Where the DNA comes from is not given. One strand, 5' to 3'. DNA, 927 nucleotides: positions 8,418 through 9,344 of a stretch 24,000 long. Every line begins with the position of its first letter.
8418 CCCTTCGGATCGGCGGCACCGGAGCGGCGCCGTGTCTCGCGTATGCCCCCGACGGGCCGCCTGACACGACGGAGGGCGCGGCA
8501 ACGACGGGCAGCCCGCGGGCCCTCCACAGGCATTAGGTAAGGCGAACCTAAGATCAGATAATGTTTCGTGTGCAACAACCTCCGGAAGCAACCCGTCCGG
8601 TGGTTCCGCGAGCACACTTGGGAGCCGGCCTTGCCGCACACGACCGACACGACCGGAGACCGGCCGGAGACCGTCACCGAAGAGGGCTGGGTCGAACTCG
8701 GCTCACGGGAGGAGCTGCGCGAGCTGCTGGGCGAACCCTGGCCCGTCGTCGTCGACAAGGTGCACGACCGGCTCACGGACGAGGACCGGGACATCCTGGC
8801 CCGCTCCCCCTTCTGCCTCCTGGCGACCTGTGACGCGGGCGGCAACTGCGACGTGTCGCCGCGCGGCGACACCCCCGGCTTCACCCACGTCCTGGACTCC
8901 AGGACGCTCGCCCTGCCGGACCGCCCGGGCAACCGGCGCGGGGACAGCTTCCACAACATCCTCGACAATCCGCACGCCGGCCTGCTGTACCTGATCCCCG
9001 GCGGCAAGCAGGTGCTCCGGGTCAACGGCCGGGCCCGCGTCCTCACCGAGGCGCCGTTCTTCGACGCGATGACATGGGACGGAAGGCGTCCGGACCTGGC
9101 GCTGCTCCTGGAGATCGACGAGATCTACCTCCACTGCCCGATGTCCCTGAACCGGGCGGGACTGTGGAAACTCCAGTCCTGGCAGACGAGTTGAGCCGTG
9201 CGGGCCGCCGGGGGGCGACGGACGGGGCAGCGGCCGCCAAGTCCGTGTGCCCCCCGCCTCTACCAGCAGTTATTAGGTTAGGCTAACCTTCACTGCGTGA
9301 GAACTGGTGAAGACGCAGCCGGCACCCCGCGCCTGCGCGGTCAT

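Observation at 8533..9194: Near-consensus iron box directly in front of an uncharacterised PPOX/FDOR-type flavoprotein gene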

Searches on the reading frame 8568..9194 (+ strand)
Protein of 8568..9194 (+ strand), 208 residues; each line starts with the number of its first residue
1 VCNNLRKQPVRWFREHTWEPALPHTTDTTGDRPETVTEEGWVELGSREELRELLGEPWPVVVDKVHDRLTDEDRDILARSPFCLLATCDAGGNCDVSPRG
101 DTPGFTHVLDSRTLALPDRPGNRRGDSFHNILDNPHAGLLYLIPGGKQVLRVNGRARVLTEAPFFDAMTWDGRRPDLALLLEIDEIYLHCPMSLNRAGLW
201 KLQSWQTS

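Call 5: search_protein_families(library=pfam, proteins=[window:8568-9194:+])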
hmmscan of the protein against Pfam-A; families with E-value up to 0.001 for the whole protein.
window:8568-9194:+ (208 aa): 1 family
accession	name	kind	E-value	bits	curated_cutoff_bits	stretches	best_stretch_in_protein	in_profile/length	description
PF01243.27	PNPOx_N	-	2.3e-18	67.1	28.1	1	69-190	1-120/120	Pyridoxamine 5'-phosphate oxidase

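Call 8: search_protein_families(library=ncbifam, proteins=[window:8568-9194:+], max_evalue=0.01)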
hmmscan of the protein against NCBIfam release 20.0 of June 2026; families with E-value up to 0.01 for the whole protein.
window:8568-9194:+ (208 aa): 1 family
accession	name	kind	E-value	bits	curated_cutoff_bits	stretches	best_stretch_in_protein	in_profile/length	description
TIGR04025.1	PPOX_FMN_DR2398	subfamily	7.6e-60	201.5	170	1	48-206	1-159/197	MSMEG_1061 family FMN-dependent PPOX-type flavoprotein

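Call 9: find_homologous_proteins(query=window:8568-9194:+)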
Query window:8568-9194:+ (208 aa): 3742 proteins with E <= 0.001 among 4101 candidates; the best 120 are listed.
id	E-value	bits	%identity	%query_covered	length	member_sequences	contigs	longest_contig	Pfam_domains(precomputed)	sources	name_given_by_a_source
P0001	7.3e-143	492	100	100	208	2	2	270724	PF01243.28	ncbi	ncbi:Pyridoxamine 5'-phosphate oxidase family protein OS=Streptomyces tendae OX=1932 GN=GUR47_22640 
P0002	1.4e-119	415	86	100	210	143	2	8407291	PF01243.28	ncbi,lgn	ncbi:PPOX class probable FMN-dependent enzyme [Streptomyces ambofaciens]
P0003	4.7e-114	397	85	98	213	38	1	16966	PF01243.28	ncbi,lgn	-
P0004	1.5e-108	379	87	90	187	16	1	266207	PF01243.28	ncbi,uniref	ncbi:MSMEG_1061 family FMN-dependent PPOX-type flavoprotein [Streptomyces sp. NPDC096094]|uniref:MSM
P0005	1.4e-107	376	85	91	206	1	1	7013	PF01243.28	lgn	-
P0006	2.2e-107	376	83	93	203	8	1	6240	PF01243.28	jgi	jgi:PPOX class probable FMN-dependent enzyme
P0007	1.6e-106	373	85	90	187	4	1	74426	PF01243.28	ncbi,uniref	ncbi:MSMEG_1061 family FMN-dependent PPOX-type flavoprotein [Streptomyces sp. NPDC058818]|uniref:MSM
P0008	1.0e-105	370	84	90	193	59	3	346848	PF01243.28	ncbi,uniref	ncbi:MSMEG_1061 family FMN-dependent PPOX-type flavoprotein [Streptomyces tendae]|uniref:MSMEG_1061 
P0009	2.4e-105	369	84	90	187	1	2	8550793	PF01243.28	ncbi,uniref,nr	ncbi:MSMEG_1061 family FMN-dependent PPOX-type flavoprotein [Streptomyces pactum]|uniref:Pyridoxamin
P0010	5.6e-105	368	84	90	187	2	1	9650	PF01243.28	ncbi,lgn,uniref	ncbi:MSMEG_1061 family FMN-dependent PPOX-type flavoprotein [Streptomyces sp. NPDC044948]|uniref:MSM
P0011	1.5e-104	366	83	90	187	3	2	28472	PF01243.28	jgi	jgi:PPOX class probable FMN-dependent enzyme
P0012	1.6e-104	366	83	90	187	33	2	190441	PF01243.28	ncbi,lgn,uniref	ncbi:MSMEG_1061 family FMN-dependent PPOX-type flavoprotein [Streptomyces sp. NPDC045251]|uniref:MSM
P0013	5.4e-104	365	85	90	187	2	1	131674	PF01243.28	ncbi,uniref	ncbi:MSMEG_1061 family FMN-dependent PPOX-type flavoprotein [Streptomyces sp. NPDC057340]|uniref:MSM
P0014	5.8e-104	364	82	90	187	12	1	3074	PF01243.28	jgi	jgi:PPOX class probable FMN-dependent enzyme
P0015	9.2e-104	364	83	90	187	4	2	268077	PF01243.28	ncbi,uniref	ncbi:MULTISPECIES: MSMEG_1061 family FMN-dependent PPOX-type flavoprotein [unclassified Streptomyces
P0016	1.5e-103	363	83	90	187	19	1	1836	PF01243.28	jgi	jgi:PPOX class probable FMN-dependent enzyme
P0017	1.6e-103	363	82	90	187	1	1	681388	PF01243.28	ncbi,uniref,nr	ncbi:MSMEG_1061 family FMN-dependent PPOX-type flavoprotein [Streptomyces flaveolus]|uniref:MSMEG_10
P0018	2.9e-103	362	83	90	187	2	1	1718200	PF01243.28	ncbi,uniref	ncbi:MSMEG_1061 family FMN-dependent PPOX-type flavoprotein [Streptomyces sp. NPDC089424]|uniref:MSM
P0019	7.5e-103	361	81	90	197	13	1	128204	PF01243.28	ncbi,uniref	ncbi:MSMEG_1061 family FMN-dependent PPOX-type flavoprotein [Streptomyces sp. NPDC059906]|uniref:MSM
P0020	1.2e-102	360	83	90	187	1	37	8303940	PF01243.28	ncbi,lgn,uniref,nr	ncbi:hypothetical protein SAM23877_0802 [Streptomyces ambofaciens ATCC 23877]|uniref:Pyridoxamine 5'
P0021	2.6e-102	359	90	83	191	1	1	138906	PF01243.28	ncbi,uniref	ncbi:MSMEG_1061 family FMN-dependent PPOX-type flavoprotein [Streptomyces sp. NPDC058737]|uniref:MSM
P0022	2.6e-102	359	81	90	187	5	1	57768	PF01243.28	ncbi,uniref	ncbi:MSMEG_1061 family FMN-dependent PPOX-type flavoprotein [Streptomyces cadmiisoli]|uniref:MSMEG_1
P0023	2.8e-102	359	90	83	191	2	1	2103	PF01243.28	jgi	jgi:PPOX class probable FMN-dependent enzyme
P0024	3.0e-102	359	90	83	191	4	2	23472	PF01243.28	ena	-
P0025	2.6e-101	356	82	91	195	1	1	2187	PF01243.28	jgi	jgi:PPOX class probable FMN-dependent enzyme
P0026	3.2e-101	355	82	90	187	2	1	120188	PF01243.28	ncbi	ncbi:MSMEG_1061 family FMN-dependent PPOX-type flavoprotein [Streptomyces viridiviolaceus]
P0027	8.7e-101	354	84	87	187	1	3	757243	PF01243.28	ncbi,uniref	ncbi:MSMEG_1061 family FMN-dependent PPOX-type flavoprotein [Streptomyces flaveolus]|uniref:MSMEG_10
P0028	9.9e-101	354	81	89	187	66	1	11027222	PF01243.28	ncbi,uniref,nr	ncbi:MSMEG_1061 family FMN-dependent PPOX-type flavoprotein [Streptomyces liliifuscus]|uniref:Pyrido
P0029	1.2e-100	354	81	90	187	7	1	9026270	PF01243.28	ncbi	ncbi:MSMEG_1061 family FMN-dependent PPOX-type flavoprotein [Streptomyces phaeoluteigriseus]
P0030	1.2e-100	354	84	89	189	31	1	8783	PF01243.28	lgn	-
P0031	2.8e-100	352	79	89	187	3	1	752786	PF01243.28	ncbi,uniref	ncbi:MSMEG_1061 family FMN-dependent PPOX-type flavoprotein [Streptomyces sp. NPDC050988]|uniref:MSM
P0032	6.0e-100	351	79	94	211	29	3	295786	PF01243.28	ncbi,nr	ncbi:pyridoxamine 5'-phosphate oxidase family protein [Streptomyces olivaceus]|nr:pyridoxamine 5'-ph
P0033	6.3e-100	351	86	85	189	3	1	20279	PF01243.28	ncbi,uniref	ncbi:MSMEG_1061 family FMN-dependent PPOX-type flavoprotein [Streptomyces coelicoflavus]|uniref:MSME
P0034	8.8e-100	351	80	90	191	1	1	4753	PF01243.28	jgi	jgi:PPOX class probable FMN-dependent enzyme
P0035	9.9e-100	351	80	89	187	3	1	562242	PF01243.28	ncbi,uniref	ncbi:MSMEG_1061 family FMN-dependent PPOX-type flavoprotein [Streptomyces sp. NPDC050535]|uniref:MSM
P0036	1.5e-99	350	82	90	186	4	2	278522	PF01243.28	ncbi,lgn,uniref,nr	ncbi:MSMEG_1061 family FMN-dependent PPOX-type flavoprotein [Streptomyces sp. NRRL F-5065]|uniref:MS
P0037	1.6e-99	350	83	87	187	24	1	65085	PF01243.28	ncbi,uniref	ncbi:MSMEG_1061 family FMN-dependent PPOX-type flavoprotein [Streptomyces sp. NPDC057074]|uniref:MSM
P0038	1.8e-99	350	80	90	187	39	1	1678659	PF01243.28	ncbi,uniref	ncbi:MSMEG_1061 family FMN-dependent PPOX-type flavoprotein [Streptomyces massasporeus]|uniref:MSMEG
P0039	2.1e-99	349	82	88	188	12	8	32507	PF01243.28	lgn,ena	-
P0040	4.3e-99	348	80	90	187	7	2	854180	PF01243.28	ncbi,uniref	ncbi:MSMEG_1061 family FMN-dependent PPOX-type flavoprotein [Streptomyces luteogriseus]|uniref:MSMEG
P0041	7.1e-99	348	81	87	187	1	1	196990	PF01243.28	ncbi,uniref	ncbi:MSMEG_1061 family FMN-dependent PPOX-type flavoprotein [Streptomyces sp. NPDC032940]|uniref:MSM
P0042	1.2e-98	347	79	90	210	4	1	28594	PF01243.28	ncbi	ncbi:MSMEG_1061 family FMN-dependent PPOX-type flavoprotein [Streptomyces sp. NPDC003522]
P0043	1.4e-98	347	79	90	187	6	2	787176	PF01243.28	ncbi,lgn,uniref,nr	ncbi:MSMEG_1061 family FMN-dependent PPOX-type flavoprotein [Streptomyces sp. NBC_00103]|uniref:MSME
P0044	1.5e-98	347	78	90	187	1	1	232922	PF01243.28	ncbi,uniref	ncbi:MSMEG_1061 family FMN-dependent PPOX-type flavoprotein [Streptomyces ziwulingensis]|uniref:Pyri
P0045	1.7e-98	346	80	90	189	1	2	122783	PF01243.28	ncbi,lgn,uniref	ncbi:MSMEG_1061 family FMN-dependent PPOX-type flavoprotein [Streptomyces sp. NPDC001595]|uniref:MSM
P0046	1.8e-98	346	78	90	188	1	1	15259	PF01243.28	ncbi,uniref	ncbi:MSMEG_1061 family FMN-dependent PPOX-type flavoprotein [Streptomyces sp. NPDC023723]|uniref:MSM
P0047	1.9e-98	346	80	90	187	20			PF01243.28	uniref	uniref:MSMEG_1061 family FMN-dependent PPOX-type flavoprotein n=1 Tax=Streptomyces parvulus TaxID=14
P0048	3.3e-98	346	78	89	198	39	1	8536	PF01243.28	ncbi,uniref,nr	ncbi:pyridoxamine 5'-phosphate oxidase family protein [Streptomyces sp. SID8361]|uniref:MSMEG_1061 f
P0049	3.8e-98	345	79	89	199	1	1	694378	PF01243.28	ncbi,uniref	ncbi:MSMEG_1061 family FMN-dependent PPOX-type flavoprotein [Streptomyces sp. NPDC050982]|uniref:MSM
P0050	4.8e-98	345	78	90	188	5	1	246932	PF01243.28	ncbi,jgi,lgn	ncbi:MSMEG_1061 family FMN-dependent PPOX-type flavoprotein [Streptomyces sp. NPDC003877]|jgi:PPOX c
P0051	5.3e-98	345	82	90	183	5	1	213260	PF01243.28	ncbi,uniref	ncbi:MSMEG_1061 family FMN-dependent PPOX-type flavoprotein [Streptomyces sp. NPDC005876]|uniref:MSM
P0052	1.4e-97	344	78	90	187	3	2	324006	PF01243.28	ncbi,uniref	ncbi:MSMEG_1061 family FMN-dependent PPOX-type flavoprotein [Streptomyces sp. NPDC002755]|uniref:MSM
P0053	2.6e-97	343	78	90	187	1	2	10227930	PF01243.28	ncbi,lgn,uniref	ncbi:pyridoxamine 5'-phosphate oxidase family protein [Streptomyces sp. NBC_00016]|uniref:MSMEG_1061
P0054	3.4e-97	342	78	89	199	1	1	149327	PF01243.28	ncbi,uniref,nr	ncbi:MSMEG_1061 family FMN-dependent PPOX-type flavoprotein [Streptomyces phaeochromogenes]|uniref:M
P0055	5.4e-97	342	78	89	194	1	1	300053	PF01243.28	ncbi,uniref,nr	ncbi:MSMEG_1061 family FMN-dependent PPOX-type flavoprotein [Streptomyces tauricus]|uniref:MSMEG_106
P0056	6.6e-97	341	77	89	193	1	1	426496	PF01243.28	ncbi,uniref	ncbi:MSMEG_1061 family FMN-dependent PPOX-type flavoprotein [Streptomyces sp. NPDC057620]|uniref:MSM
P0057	6.8e-97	341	80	88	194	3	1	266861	PF01243.28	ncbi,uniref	ncbi:MSMEG_1061 family FMN-dependent PPOX-type flavoprotein [Streptomyces sp. NPDC101213]|uniref:MSM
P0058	7.8e-97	341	77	89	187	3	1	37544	PF01243.28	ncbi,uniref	ncbi:MSMEG_1061 family FMN-dependent PPOX-type flavoprotein [Streptomyces umbrinus]|uniref:MSMEG_106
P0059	8.8e-97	341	77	89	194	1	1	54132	PF01243.28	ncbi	ncbi:MSMEG_1061 family FMN-dependent PPOX-type flavoprotein [Streptomyces sp. NPDC055210]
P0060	1.2e-96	340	79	89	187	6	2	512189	PF01243.28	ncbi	ncbi:MSMEG_1061 family FMN-dependent PPOX-type flavoprotein [Streptomyces sp. NPDC060006]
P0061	1.8e-96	340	78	89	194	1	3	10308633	PF01243.28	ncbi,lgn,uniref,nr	ncbi:hypothetical protein GCM10010372_41010 [Streptomyces tauricus]|uniref:Pyridoxamine 5'-phosphate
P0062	1.8e-96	340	78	89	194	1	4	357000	PF01243.28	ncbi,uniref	ncbi:MSMEG_1061 family FMN-dependent PPOX-type flavoprotein [Streptomyces sp. SD11]|uniref:MSMEG_106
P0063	1.8e-96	340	78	89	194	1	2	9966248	PF01243.28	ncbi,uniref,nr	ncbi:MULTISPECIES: MSMEG_1061 family FMN-dependent PPOX-type flavoprotein [Streptomyces]|uniref:MSME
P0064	2.0e-96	340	77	89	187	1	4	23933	PF01243.28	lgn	-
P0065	2.3e-96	340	75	92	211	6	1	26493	PF01243.28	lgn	-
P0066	2.6e-96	339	77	89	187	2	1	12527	PF01243.28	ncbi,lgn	ncbi:MSMEG_1061 family FMN-dependent PPOX-type flavoprotein [Streptomyces umbrinus]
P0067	3.2e-96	339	78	90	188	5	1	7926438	PF01243.28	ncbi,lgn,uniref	ncbi:hypothetical protein SUDANB145_06797 [Streptomyces sp. enrichment culture]|uniref:MSMEG_1061 fa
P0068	4.8e-96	338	77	89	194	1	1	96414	PF01243.28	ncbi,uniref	ncbi:MSMEG_1061 family FMN-dependent PPOX-type flavoprotein [Streptomyces sp. NPDC059517]|uniref:MSM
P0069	5.7e-96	338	79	88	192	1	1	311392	PF01243.28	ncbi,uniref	ncbi:MSMEG_1061 family FMN-dependent PPOX-type flavoprotein [Streptomyces sp. NPDC048484]|uniref:MSM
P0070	6.2e-96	338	79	89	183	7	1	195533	PF01243.28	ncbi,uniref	ncbi:MSMEG_1061 family FMN-dependent PPOX-type flavoprotein [Streptomyces sp. NPDC050546]|uniref:MSM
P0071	7.6e-96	338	77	89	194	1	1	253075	PF01243.28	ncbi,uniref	ncbi:MSMEG_1061 family FMN-dependent PPOX-type flavoprotein [Streptomyces tauricus]|uniref:MSMEG_106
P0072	9.0e-96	338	81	90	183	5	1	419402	PF01243.28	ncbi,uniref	ncbi:MSMEG_1061 family FMN-dependent PPOX-type flavoprotein [Streptomyces fumanus]|uniref:MSMEG_1061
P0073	9.5e-96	338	76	90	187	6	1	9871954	PF01243.28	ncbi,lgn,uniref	ncbi:pyridoxamine 5'-phosphate oxidase family protein [Streptomyces sp. NBC_00723]|uniref:MSMEG_1061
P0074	1.8e-95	337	77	89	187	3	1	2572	PF01243.28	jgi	-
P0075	2.0e-95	336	77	89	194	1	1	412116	PF01243.28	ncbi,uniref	ncbi:MSMEG_1061 family FMN-dependent PPOX-type flavoprotein [Streptomyces tauricus]|uniref:MSMEG_106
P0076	2.1e-95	336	79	87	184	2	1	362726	PF01243.28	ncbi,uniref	ncbi:MSMEG_1061 family FMN-dependent PPOX-type flavoprotein [Streptomyces sp. NPDC048256]|uniref:MSM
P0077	2.8e-95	336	79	88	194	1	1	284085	PF01243.28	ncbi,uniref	ncbi:MSMEG_1061 family FMN-dependent PPOX-type flavoprotein [Streptomyces sp. NPDC088766]|uniref:MSM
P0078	2.9e-95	336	79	88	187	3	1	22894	PF01243.28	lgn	-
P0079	4.5e-95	335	77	89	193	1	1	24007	PF01243.28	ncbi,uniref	ncbi:MSMEG_1061 family FMN-dependent PPOX-type flavoprotein [Streptomyces sp. NPDC060205]|uniref:MSM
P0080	5.1e-95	335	76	89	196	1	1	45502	PF01243.28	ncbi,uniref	ncbi:MSMEG_1061 family FMN-dependent PPOX-type flavoprotein [Streptomyces sp. NPDC057621]|uniref:MSM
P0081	5.5e-95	335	76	89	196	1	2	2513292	PF01243.28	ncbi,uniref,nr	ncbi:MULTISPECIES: MSMEG_1061 family FMN-dependent PPOX-type flavoprotein [Streptomyces]|uniref:Pyri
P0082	6.3e-95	335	76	89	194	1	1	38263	PF01243.28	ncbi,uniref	ncbi:MSMEG_1061 family FMN-dependent PPOX-type flavoprotein [Streptomyces sp. NPDC127119]|uniref:MSM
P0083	7.6e-95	335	78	90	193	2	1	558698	PF01243.28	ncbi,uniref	ncbi:MSMEG_1061 family FMN-dependent PPOX-type flavoprotein [Streptomyces sp. NPDC014892]|uniref:MSM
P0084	1.9e-94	333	77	88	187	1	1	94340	PF01243.28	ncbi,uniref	ncbi:MSMEG_1061 family FMN-dependent PPOX-type flavoprotein [Streptomyces sp. NPDC056628]|uniref:MSM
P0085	4.7e-94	332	75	91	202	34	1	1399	PF01243.28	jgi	-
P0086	6.4e-94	332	76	89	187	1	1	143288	PF01243.28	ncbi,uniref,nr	ncbi:PPOX class probable FMN-dependent enzyme [Streptomyces sp. 3330]|uniref:MSMEG_1061 family FMN-d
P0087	6.5e-94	332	76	89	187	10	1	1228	PF01243.28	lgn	-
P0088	1.0e-93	331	77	90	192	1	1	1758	PF01243.28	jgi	jgi:uncharacterized protein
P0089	1.2e-93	331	76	90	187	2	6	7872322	PF01243.28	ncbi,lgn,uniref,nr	ncbi:MSMEG_1061 family FMN-dependent PPOX-type flavoprotein [Streptomyces griseoviridis]|uniref:Pyri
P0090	2.0e-93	330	81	82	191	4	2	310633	PF01243.28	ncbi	ncbi:MSMEG_1061 family FMN-dependent PPOX-type flavoprotein [Streptomyces sp. NPDC054950]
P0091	3.6e-93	329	75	90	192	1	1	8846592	PF01243.28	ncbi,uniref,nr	ncbi:PPOX class probable FMN-dependent enzyme [Streptomyces sp. V3I8]|uniref:MSMEG_1061 family FMN-d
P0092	3.8e-93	329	76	90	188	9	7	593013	PF01243.28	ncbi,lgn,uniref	ncbi:MSMEG_1061 family FMN-dependent PPOX-type flavoprotein [Streptomyces brasiliscabiei]|uniref:MSM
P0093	5.0e-93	329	76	90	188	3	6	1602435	PF01243.28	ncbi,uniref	ncbi:MSMEG_1061 family FMN-dependent PPOX-type flavoprotein [Streptomyces sp. NPDC057838]|uniref:MSM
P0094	6.7e-93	328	76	89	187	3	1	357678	PF01243.28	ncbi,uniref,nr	ncbi:pyridoxamine 5'-phosphate oxidase family protein [Streptomyces sp. LP11]|uniref:Pyridoxamine 5'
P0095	7.0e-93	328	75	90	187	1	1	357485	PF01243.28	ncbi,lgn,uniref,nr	ncbi:MSMEG_1061 family FMN-dependent PPOX-type flavoprotein [Streptomyces sp. Root1310]|uniref:MSMEG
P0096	7.0e-93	328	74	89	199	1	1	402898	PF01243.28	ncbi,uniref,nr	ncbi:hypothetical protein C6Y14_23885 [Streptomyces dioscori]|uniref:Pyridoxamine 5'-phosphate oxida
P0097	2.1e-92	327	76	89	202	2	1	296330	PF01243.28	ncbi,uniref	ncbi:MSMEG_1061 family FMN-dependent PPOX-type flavoprotein [Streptomyces sp. NPDC002701]|uniref:MSM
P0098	2.8e-92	326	75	90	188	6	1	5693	PF01243.28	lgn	-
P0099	3.4e-92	326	78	88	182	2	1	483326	PF01243.28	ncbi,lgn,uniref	ncbi:MSMEG_1061 family FMN-dependent PPOX-type flavoprotein [Streptomyces sp. NPDC006624]|uniref:MSM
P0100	5.8e-92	325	77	89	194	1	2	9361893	PF01243.28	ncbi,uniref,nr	ncbi:MSMEG_1061 family FMN-dependent PPOX-type flavoprotein [Streptomyces violaceus]|uniref:Pyridoxa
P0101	7.1e-92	325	75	88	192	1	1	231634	PF01243.28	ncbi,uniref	ncbi:MSMEG_1061 family FMN-dependent PPOX-type flavoprotein [Streptomyces asoensis]|uniref:MSMEG_106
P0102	1.2e-91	324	74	90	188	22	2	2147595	PF01243.28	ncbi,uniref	ncbi:MSMEG_1061 family FMN-dependent PPOX-type flavoprotein [Streptomyces sp. NPDC029554]|uniref:MSM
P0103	1.4e-91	324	74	90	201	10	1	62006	PF01243.28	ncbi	ncbi:MSMEG_1061 family FMN-dependent PPOX-type flavoprotein [Streptomyces asoensis]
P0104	2.0e-91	323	75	89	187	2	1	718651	PF01243.28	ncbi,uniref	ncbi:MSMEG_1061 family FMN-dependent PPOX-type flavoprotein [Streptomyces sp. NPDC017943]|uniref:MSM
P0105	1.2e-90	321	74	89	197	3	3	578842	PF01243.28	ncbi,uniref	ncbi:MSMEG_1061 family FMN-dependent PPOX-type flavoprotein [Streptomyces scabiei]|uniref:MSMEG_1061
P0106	3.5e-90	319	72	88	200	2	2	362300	PF01243.28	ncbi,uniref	ncbi:MSMEG_1061 family FMN-dependent PPOX-type flavoprotein [Streptomyces sp. NPDC059894]|uniref:MSM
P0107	4.0e-90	319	76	89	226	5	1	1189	PF01243.28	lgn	-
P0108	1.0e-89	318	75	88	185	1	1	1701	PF01243.28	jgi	jgi:uncharacterized protein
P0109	1.0e-88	315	77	84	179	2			PF01243.28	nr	nr:MSMEG_1061 family FMN-dependent PPOX-type flavoprotein [Streptomyces zinciresistens]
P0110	1.5e-88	314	75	87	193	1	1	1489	PF01243.28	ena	-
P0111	2.8e-88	313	77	86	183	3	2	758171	PF01243.28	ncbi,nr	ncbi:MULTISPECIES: MSMEG_1061 family FMN-dependent PPOX-type flavoprotein [Streptomyces]|nr:MSMEG_10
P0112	3.5e-88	313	74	90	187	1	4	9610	PF01243.28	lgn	-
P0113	1.8e-87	310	79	80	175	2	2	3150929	PF01243.28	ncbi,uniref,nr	ncbi:hypothetical protein Saso_52620 [Streptomyces asoensis]|uniref:Pyridoxamine 5'-phosphate oxidas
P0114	3.0e-87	310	76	87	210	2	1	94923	PF01243.28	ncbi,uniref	ncbi:MSMEG_1061 family FMN-dependent PPOX-type flavoprotein [Streptomyces sp. NPDC059785]|uniref:MSM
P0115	1.8e-86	307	71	89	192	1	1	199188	PF01243.28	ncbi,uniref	ncbi:MSMEG_1061 family FMN-dependent PPOX-type flavoprotein [Streptomyces sp. NPDC102467]|uniref:MSM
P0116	2.7e-86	307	77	83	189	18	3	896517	PF01243.28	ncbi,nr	ncbi:pyridoxamine 5'-phosphate oxidase family protein [Streptomyces caniscabiei]|nr:MSMEG_1061 famil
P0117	3.3e-86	306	71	89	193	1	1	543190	PF01243.28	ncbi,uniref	ncbi:MSMEG_1061 family FMN-dependent PPOX-type flavoprotein [Streptomyces sp. NPDC050264]|uniref:MSM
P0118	4.3e-86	306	74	88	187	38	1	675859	PF01243.28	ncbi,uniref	ncbi:MSMEG_1061 family FMN-dependent PPOX-type flavoprotein [Streptomyces bauhiniae]|uniref:MSMEG_10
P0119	6.7e-86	305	72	90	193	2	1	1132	PF01243.28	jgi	jgi:PPOX class probable FMN-dependent enzyme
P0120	1.7e-85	304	74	88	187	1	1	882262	PF01243.28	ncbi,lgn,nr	ncbi:hypothetical protein GCM10010129_02850 [Streptomyces fumigatiscleroticus]|nr:hypothetical prote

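Call 10: search_solved_structures(query=window:8568-9194:+, max_evalue=1, show_alignments=2)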
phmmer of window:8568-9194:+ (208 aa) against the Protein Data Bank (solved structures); distinct sequences matched with E-value up to 1: 3.
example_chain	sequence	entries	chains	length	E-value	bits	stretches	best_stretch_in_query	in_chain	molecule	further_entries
1puj_A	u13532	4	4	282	0.091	15.3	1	28-64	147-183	conserved hypothetical protein ylqF | Ribosome biogenesis GTPase A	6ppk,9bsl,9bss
2htd_A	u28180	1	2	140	0.4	13.2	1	67-142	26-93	Predicted flavin-nucleotide-binding protein from COG3576 family structurally related to py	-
1ixd_A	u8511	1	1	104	0.62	12.6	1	140-183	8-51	Cylindromatosis tumour-suppressor CYLD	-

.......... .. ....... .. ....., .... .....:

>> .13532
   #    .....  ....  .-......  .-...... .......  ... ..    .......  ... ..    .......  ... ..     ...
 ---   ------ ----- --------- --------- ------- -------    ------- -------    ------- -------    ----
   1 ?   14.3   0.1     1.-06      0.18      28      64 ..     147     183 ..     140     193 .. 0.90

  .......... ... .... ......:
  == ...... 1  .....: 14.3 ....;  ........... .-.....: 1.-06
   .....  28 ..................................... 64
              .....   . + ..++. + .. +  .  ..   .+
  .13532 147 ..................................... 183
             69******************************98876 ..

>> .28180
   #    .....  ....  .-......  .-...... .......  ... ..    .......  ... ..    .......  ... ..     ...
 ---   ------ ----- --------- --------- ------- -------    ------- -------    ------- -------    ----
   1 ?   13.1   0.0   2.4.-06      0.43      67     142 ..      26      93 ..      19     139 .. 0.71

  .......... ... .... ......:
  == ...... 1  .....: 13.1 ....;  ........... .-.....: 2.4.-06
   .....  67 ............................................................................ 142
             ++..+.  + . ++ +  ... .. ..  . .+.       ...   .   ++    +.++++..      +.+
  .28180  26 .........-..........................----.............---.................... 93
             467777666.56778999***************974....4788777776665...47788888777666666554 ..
